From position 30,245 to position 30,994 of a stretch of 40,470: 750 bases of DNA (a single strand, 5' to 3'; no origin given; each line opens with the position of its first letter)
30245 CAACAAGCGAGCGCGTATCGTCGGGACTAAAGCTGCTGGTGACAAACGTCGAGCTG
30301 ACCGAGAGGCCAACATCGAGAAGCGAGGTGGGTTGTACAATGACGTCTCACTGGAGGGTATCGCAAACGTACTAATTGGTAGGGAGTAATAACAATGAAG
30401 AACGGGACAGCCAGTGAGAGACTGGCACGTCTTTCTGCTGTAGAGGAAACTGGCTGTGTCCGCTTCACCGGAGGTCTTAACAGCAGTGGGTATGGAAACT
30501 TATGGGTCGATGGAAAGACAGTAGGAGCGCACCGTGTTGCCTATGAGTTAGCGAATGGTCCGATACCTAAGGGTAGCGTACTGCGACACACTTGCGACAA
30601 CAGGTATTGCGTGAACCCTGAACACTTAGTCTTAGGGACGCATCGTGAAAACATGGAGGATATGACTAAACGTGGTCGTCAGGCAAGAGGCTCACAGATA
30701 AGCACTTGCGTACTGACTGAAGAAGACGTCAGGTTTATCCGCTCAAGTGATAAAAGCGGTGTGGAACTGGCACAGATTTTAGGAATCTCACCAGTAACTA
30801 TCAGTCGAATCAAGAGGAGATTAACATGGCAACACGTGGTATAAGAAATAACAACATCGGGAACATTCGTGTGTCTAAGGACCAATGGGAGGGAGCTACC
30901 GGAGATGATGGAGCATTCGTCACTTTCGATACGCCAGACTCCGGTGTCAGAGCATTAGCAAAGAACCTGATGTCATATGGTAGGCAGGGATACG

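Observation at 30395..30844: Second HNH endonuclease inserted between internal core genes 15 and 16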

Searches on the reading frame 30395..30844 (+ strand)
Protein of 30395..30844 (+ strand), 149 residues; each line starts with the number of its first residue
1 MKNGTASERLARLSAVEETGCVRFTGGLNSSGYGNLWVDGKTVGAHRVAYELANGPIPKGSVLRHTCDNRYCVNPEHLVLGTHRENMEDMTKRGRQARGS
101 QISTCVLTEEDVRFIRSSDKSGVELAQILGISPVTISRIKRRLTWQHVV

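Call 5: search_protein_families(library=pfam, proteins=[window:30395-30844:+], max_evalue=0.01)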
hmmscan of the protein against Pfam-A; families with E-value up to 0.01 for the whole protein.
window:30395-30844:+ (149 aa): 2 families
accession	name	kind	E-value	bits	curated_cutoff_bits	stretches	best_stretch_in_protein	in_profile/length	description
PF13392.12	HNH_3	-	2.2e-16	59.6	24.8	1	44-87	2-45/46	HNH endonuclease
PF05551.17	zf-His_Me_endon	-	4.2e-05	24.2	27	1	62-90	66-94/131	Zinc-binding loop region of homing endonuclease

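Call 12: search_dna_similar(query=window:30395-30841:+, collection=phages, mode=protein, max_rows=60, rows=spread)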
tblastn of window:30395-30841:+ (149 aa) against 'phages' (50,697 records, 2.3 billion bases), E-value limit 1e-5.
Records with a match: 1835; places in all: 2416; records where one place covers at least 80% of the query: 963.
Best place of each record, by identity: 95-99% 2; 90-95% 2; 60-80% 1; <60% 1830.
By first word of the organism name: Klebsiella 371; Escherichia 254; Mycobacterium 184; Streptomyces 107; Acinetobacter 101; Gordonia 83; Salmonella 74; Yersinia 72; Pseudomonas 65; Arthrobacter 46; and 75 more.
By host as written in the record: - 235; Klebsiella pneumoniae 212; Mycobacterium smegmatis mc2 155 129; Escherichia coli 73; Gordonia terrae 3612 62; Acinetobacter baumannii 42; Yersinia pestis 38; Streptomyces griseus ATCC 10137 31; and 433 more.
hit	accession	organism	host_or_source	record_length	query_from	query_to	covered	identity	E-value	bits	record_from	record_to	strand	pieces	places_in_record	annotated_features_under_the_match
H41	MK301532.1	Escherichia phage Ro45lw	Escherichia coli STEC O45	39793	1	148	99%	95.9%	2e-91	294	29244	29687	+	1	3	hypothetical protein | putative protein inside capsid D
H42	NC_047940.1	Yersinia phage YpsP-G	Yersinia pestis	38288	21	148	86%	50.8%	9e-35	132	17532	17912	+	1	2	HNH endonuclease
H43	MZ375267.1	Escherichia phage T7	-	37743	21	148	86%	50.8%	1e-34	132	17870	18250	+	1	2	hypothetical protein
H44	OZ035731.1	Teseptimavirus T7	-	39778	21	148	86%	50.8%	1e-34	132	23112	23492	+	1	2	record has no annotation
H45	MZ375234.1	Escherichia phage T7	-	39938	21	148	86%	50.8%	1e-34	132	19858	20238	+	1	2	hypothetical protein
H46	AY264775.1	Escherichia phage T7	-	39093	21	148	86%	47.7%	8e-31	121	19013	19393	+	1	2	gene 7.7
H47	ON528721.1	Shigella phage ESh8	Shigella sp.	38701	8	146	93%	42.8%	1e-25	106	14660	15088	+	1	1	HNH endonuclease motif protein | endonuclease I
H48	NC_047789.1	Pectobacterium phage PP74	Pectobacterium wasabiae PB20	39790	5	136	89%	44.2%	9e-27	109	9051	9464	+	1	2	endonuclease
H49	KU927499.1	Escherichia phage 64795_ec1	Escherichia coli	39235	4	140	92%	41.7%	7e-29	115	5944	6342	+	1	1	hypothetical protein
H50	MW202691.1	Caudoviricetes sp.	Manatee Spring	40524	12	148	92%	41.5%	2e-24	103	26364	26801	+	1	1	endonuclease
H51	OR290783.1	Salmonella phage PRF-SP6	Salmonella enterica subsp. enterica ...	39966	9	148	94%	40.3%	4e-28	113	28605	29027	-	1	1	hypothetical protein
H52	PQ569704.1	Klebsiella phage vB_Kpn_K74_evo2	Klebsiella pneumoniae K80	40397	5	148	97%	38.4%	2e-21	94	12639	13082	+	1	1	endonuclease (x2)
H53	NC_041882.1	Mycobacterium phage SkinnyPete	Mycobacterium smegmatis mc2 155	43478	21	149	87%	42.3%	5e-19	88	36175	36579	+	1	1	53: HNH endonuclease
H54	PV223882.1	Escherichia phage T7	Escherichia coli BL21(DE3)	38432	8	139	89%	41.0%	2e-22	97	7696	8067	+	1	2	hypothetical protein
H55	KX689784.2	Escherichia phage JSS1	Escherichia coli O153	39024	5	137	89%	40.3%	8e-24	101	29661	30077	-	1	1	HNH homing endonuclease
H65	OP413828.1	Klebsiella phage pKP-M186-2.1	Klebsiella pneumoniae M186-2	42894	10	141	89%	35.7%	1e-17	84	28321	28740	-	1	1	hypothetical protein | exonuclease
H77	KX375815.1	Mycobacterium phage ToneTone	Mycobacterium smegmatis mc2 155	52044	5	105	68%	39.6%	1e-13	72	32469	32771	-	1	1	HNH endonuclease | hypothetical protein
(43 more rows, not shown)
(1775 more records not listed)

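Call 31: search_solved_structures(query=window:30395-30841:+, max_evalue=1, show_alignments=2)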
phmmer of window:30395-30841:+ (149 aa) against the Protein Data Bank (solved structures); distinct sequences matched with E-value up to 1: 2.
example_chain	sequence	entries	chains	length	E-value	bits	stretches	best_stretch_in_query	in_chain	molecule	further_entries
6llq_A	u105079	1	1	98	0.55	13.5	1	100-143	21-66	VAL88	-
2n3z_A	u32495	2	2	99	0.95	12.7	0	101-143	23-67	OR446 | De novo designed protein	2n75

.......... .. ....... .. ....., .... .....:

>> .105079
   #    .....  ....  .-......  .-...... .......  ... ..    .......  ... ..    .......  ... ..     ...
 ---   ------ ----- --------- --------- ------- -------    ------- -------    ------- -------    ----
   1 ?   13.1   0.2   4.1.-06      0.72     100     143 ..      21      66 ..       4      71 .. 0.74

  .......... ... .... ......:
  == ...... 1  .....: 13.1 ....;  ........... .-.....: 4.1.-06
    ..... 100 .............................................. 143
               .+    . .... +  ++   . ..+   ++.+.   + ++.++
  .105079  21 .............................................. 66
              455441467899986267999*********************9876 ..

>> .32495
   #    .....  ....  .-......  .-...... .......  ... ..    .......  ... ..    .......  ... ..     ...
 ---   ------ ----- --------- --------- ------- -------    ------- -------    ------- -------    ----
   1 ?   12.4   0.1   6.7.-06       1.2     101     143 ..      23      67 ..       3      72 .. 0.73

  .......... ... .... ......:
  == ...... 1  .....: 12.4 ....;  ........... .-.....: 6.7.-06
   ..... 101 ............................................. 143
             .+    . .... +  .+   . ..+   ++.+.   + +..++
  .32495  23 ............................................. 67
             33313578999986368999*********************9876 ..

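Call 34: find_homologous_proteins(query=window:30395-30841:+, max_evalue=1e-10)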
Query window:30395-30841:+ (149 aa): 138 proteins with E <= 1e-10 among 162 candidates; the best 120 are listed.
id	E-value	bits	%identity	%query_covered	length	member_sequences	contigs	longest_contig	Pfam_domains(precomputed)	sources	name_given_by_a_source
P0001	4.2e-94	330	99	100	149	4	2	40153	PF13392.13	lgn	-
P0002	4.3e-94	330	99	100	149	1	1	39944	PF13392.13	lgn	-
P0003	6.6e-93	326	99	100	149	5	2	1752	PF13392.13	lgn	-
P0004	9.5e-91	319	95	99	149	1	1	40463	PF13392.13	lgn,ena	-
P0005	1.3e-90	319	95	99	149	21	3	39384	PF13392.13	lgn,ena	-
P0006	7.9e-90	316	96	99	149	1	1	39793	PF13392.13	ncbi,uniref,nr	ncbi:hypothetical protein Ro45lw_42 [Escherichia phage Ro45lw]|uniref:HNH nuclease domain-containing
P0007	2.0e-47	179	59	99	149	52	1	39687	PF13392.13,PF05551.18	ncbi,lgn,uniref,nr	ncbi:HNH endonuclease signature motif containing protein [Escherichia coli]|uniref:HNH endonuclease 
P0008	5.4e-47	177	58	100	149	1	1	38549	PF13392.13,PF05551.18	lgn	-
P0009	5.5e-47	177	58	100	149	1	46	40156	PF13392.13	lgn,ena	-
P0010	1.4e-46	176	57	99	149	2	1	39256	PF13392.13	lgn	-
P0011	1.4e-46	176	57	100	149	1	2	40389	PF13392.13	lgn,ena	-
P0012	1.5e-46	176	57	100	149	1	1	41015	PF13392.13,PF05551.18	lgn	-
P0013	2.0e-46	176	58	100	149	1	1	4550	PF13392.13,PF05551.18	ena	-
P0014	2.0e-46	175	58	100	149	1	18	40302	PF13392.13,PF05551.18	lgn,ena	-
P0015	2.0e-46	175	57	100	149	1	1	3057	PF13392.13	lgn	-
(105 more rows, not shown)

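Call 45: predict_structure(alignment_id=A2)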
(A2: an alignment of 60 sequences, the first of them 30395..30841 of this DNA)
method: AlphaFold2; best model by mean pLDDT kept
length: 149 residues; sequences in the alignment: 60
mean_pLDDT: 89.4   pTM: 0.69
mean pLDDT of the five models: 89.4, 88.1, 87.3, 86.1, 82.6
residues with pLDDT >= 90: 98; 70-90: 40; 50-70: 10; < 50: 1
segments of 3 or more residues with pLDDT < 50: none
pLDDT, mean of each block of 10 residues (from residue 1): 79 94 93 88 95 95 92 96 91 75 77 94 91 93 89
secondary structure, 60 per line:
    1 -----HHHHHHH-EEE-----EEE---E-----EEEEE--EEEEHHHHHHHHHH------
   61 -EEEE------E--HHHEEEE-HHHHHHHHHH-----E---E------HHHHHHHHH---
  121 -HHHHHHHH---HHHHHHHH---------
elements in order: H6-12 E14-16 E22-24 E34-38 E41-44 H45-54 E62-65 E78-81 H83-92 H109-117 H122-129 H133-140

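Call 50: fold_search(model_id=the predicted structure, library=pdb)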
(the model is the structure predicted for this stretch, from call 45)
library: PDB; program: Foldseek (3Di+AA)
matches with E <= 10: 996; with E <= 0.001: 0
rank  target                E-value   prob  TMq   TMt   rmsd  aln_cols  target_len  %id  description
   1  1u3e_M                1.6e-03  0.99  0.34  0.29  11.3       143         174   16  DNA binding and cleavage by the HNH homing endonuclease I-HmuI (released 2004-08-31)
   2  1evw_A                1.9e-02  0.77  0.26  0.24  11.3        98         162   19  L116A MUTANT OF THE HOMING ENDONUCLEASE I-PPOI COMPLEXED TO HOMING SITE DNA. (released 2000-08-03)
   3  2o6m_A                4.1e-02  0.66  0.27  0.25  11.2        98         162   18  H98Q mutant of the homing endonuclease I-PPOI complexed with DNA (released 2007-10-30)
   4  1a74_A                4.9e-02  0.63  0.27  0.25  11.2        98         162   19  I-PPOL HOMING ENDONUCLEASE/DNA COMPLEX (released 1998-06-22)
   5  1cyq_A                5.6e-02  0.60  0.26  0.25  11.2        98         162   18  INTRON ENCODED HOMING ENDONUCLEASE I-PPOI (H98A)/DNA HOMING SITE COMPLEX (released 1999-11-19)
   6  6fi9_A                8.2e-02  0.66  0.23  0.23   7.5        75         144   20  Crystal Structure of a zinc-responsive MarR family member, Lactococcus lactis ZitR (released 2019-02-20)
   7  5mez_B                2.1e-01  0.87  0.26  0.31   2.7        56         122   28  Crystal structure of Smad4-MH1 bound to the GGCT site. (released 2017-11-15)
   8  3qsv_A                2.2e-01  0.85  0.25  0.29   2.8        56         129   28  Structural basis for DNA recognition by constitutive Smad4 MH1 dimers (released 2011-06-22)
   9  5mey_A                2.5e-01  0.89  0.27  0.32   2.7        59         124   27  Crystal structure of Smad4-MH1 bound to the GGCGC site. (released 2017-11-15)
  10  6fzt_B                2.5e-01  0.60  0.30  0.35   6.6        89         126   20  Crystal structure of Smad8_9-MH1 bound to the GGCGC site. (released 2019-10-02)
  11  6fzt_A                2.5e-01  0.54  0.29  0.33   7.5        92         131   21  Crystal structure of Smad8_9-MH1 bound to the GGCGC site. (released 2019-10-02)
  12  5yi3_B                2.9e-01  0.57  0.23  0.24   7.0        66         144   17  Structure of Lactococcus lactis ZitR, C30S mutant in complex with DNA (released 2017-12-06)
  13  7bhy_A                3.1e-01  0.91  0.23  0.49   2.9        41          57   32  DNA-binding domain of DeoR in complex with the DNA operator (released 2021-11-10)
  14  6zmn_A                3.1e-01  0.82  0.35  0.42   4.1       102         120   18  Crystal structure of the Smad3-Smad5 MH1 domain chimera bound to the GGCGC site (released 2020-08-26)
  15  5yhx_A                3.1e-01  0.57  0.25  0.26   7.0        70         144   17  Structure of Lactococcus lactis ZitR, wild type (released 2017-12-06)
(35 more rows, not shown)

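Call 63: find_encoding_contigs(protein=P0001, flank=3000, max_places=6)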
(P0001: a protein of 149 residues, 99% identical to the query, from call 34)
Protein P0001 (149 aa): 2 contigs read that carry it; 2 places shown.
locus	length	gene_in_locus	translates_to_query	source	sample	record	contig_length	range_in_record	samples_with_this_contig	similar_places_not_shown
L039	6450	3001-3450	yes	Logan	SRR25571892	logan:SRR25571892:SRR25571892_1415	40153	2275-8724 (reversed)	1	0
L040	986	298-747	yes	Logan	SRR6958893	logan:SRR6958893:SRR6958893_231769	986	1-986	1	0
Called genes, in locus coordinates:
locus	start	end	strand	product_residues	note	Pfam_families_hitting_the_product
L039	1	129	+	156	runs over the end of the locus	PF11090:Phage_T7_Gp13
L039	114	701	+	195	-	PF24072:T7_gp14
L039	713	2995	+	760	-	PF26212:Phage_T7_Gp15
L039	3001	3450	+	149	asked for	PF13392:HNH_3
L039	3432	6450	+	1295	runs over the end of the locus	-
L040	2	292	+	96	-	?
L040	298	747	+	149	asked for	PF13392:HNH_3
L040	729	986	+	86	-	?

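Call 64: find_encoding_contigs(protein=P0002, flank=3000, max_places=4)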
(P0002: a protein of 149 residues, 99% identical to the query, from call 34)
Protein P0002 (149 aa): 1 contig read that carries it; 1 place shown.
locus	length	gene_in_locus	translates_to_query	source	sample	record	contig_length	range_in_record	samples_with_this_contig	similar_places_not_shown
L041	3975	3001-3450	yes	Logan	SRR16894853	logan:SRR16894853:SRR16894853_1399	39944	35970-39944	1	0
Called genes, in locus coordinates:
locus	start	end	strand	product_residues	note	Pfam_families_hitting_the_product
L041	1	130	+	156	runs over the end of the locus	PF11090:Phage_T7_Gp13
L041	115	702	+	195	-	PF24072:T7_gp14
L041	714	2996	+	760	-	PF26212:Phage_T7_Gp15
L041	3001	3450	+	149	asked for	PF13392:HNH_3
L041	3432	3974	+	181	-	?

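Call 65: find_encoding_contigs(protein=window:30395-30844:+, flank=3000, max_places=6)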
Protein window:30395-30844:+ (149 aa): 11 contigs read that carry it; 6 places shown.
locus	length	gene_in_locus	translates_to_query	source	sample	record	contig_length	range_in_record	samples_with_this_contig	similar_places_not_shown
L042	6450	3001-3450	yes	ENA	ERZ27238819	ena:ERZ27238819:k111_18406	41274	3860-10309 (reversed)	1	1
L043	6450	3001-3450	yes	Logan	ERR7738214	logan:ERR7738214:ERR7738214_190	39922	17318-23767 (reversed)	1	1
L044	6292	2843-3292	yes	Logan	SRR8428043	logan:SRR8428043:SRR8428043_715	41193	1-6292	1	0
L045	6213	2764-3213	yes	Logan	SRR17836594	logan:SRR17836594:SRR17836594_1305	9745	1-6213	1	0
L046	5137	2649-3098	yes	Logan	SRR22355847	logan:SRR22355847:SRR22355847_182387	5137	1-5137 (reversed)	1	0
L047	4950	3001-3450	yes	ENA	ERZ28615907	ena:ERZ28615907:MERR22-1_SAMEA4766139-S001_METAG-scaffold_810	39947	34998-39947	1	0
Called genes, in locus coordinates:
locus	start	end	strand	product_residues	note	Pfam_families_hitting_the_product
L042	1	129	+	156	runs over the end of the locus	PF11090:Phage_T7_Gp13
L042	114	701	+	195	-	PF24072:T7_gp14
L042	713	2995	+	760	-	PF26212:Phage_T7_Gp15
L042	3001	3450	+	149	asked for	PF13392:HNH_3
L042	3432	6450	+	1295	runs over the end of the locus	-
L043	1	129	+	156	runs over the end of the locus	PF11090:Phage_T7_Gp13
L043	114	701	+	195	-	PF24072:T7_gp14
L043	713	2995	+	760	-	PF26212:Phage_T7_Gp15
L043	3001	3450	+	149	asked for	PF13392:HNH_3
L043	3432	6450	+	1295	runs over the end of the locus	-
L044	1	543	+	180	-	?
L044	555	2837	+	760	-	PF26212:Phage_T7_Gp15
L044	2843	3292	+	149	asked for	PF13392:HNH_3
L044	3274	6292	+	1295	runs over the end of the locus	-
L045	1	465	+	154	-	?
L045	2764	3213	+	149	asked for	PF13392:HNH_3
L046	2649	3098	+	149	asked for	PF13392:HNH_3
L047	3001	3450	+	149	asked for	PF13392:HNH_3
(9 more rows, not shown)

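Call 73: search_protein_families(library=phrogs, proteins=[window:30395-30841:+])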
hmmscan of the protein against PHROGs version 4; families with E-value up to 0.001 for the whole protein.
window:30395-30841:+ (149 aa): 13 families
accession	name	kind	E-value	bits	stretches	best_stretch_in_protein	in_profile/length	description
phrog_1872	-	DNA, RNA and nucleotide metabolism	1.9e-35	123.2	1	6-100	19-119/166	endonuclease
phrog_59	-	DNA, RNA and nucleotide metabolism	2.1e-33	117.3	1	21-148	158-275/423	HNH endonuclease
phrog_826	-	DNA, RNA and nucleotide metabolism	1.4e-31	111.1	1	4-97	68-165/281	HNH endonuclease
phrog_6254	-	DNA, RNA and nucleotide metabolism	1.1e-30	108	1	16-104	9-100/154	HNH endonuclease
phrog_3593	-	DNA, RNA and nucleotide metabolism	3.6e-26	93.2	1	5-97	54-147/210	HNH endonuclease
phrog_1492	-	DNA, RNA and nucleotide metabolism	5.3e-16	59.8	1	26-97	85-166/414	HNH endonuclease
phrog_4842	-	DNA, RNA and nucleotide metabolism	2.7e-13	51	1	15-79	71-136/154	HNH endonuclease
phrog_99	-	DNA, RNA and nucleotide metabolism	1e-11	46.2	1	19-93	124-208/383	HNH endonuclease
phrog_10495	-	DNA, RNA and nucleotide metabolism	1.9e-07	32.2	1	38-95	3-60/63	HNH endonuclease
phrog_29975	-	unknown function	3e-06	28.5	1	74-117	6-49/160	-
phrog_20467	-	DNA, RNA and nucleotide metabolism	8e-05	23.5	1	65-148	27-107/112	HNH endonuclease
phrog_517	-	DNA, RNA and nucleotide metabolism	0.0003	22.7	1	106-142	85-124/128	HTH DNA binding protein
phrog_1891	-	DNA, RNA and nucleotide metabolism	0.00034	21.1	1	43-87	165-209/255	HNH endonuclease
